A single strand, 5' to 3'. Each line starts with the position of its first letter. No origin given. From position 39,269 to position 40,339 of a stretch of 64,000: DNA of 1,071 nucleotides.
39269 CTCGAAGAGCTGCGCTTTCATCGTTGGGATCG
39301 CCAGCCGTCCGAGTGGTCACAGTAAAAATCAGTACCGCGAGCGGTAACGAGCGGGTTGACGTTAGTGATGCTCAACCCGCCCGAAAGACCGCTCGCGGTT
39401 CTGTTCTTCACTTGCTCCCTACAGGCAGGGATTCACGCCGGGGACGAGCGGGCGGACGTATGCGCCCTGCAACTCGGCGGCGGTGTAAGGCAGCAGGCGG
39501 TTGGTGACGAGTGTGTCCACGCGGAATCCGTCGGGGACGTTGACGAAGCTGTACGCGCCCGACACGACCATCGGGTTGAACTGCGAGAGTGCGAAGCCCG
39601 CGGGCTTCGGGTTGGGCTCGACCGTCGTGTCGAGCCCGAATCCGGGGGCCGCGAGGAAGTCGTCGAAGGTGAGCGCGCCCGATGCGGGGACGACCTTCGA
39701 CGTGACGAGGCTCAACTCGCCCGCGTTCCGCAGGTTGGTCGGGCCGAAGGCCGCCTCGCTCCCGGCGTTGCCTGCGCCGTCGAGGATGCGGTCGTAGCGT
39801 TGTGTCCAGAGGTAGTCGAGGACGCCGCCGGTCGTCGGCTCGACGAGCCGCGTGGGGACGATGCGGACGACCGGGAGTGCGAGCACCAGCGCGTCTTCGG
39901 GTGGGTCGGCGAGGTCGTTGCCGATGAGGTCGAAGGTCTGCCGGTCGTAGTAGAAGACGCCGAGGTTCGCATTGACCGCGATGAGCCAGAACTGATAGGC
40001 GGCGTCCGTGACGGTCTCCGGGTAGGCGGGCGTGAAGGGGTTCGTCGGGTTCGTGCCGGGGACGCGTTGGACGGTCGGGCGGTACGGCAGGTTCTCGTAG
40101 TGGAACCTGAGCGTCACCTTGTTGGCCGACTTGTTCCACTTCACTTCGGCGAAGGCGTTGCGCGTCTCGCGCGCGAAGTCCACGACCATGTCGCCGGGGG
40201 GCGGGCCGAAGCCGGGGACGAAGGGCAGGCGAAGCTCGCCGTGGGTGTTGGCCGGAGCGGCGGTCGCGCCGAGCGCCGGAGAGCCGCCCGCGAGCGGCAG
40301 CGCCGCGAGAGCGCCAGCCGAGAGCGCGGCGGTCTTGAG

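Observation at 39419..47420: Cluster of four large secreted proteins including a Tat-exported vanadium-haloperoxidase-like enzyme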

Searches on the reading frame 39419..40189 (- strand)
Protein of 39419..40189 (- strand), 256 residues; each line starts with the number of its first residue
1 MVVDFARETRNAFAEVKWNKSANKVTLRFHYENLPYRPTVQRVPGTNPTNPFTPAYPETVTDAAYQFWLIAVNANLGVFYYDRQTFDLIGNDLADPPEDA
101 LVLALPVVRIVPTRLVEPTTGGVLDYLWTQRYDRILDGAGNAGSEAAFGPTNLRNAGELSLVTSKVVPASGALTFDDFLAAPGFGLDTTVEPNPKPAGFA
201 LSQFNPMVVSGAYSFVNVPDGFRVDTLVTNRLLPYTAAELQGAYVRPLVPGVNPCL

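Call 70: list_cluster_members(proteins=[P0016, window:39419-40189:-, window:42851-45193:+, window:45336-47420:+])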
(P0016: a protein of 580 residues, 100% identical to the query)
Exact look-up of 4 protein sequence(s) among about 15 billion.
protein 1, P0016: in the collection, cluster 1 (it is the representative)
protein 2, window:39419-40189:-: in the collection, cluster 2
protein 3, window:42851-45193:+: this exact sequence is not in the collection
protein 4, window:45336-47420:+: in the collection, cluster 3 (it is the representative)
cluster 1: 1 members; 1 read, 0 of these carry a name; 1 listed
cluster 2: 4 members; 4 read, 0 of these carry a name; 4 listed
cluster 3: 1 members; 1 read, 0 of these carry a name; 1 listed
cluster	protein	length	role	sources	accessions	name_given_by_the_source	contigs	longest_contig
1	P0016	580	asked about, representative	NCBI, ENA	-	-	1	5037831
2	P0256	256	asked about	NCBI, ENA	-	-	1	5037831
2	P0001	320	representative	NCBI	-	-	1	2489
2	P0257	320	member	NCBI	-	-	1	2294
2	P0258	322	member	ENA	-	-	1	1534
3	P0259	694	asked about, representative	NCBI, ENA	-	-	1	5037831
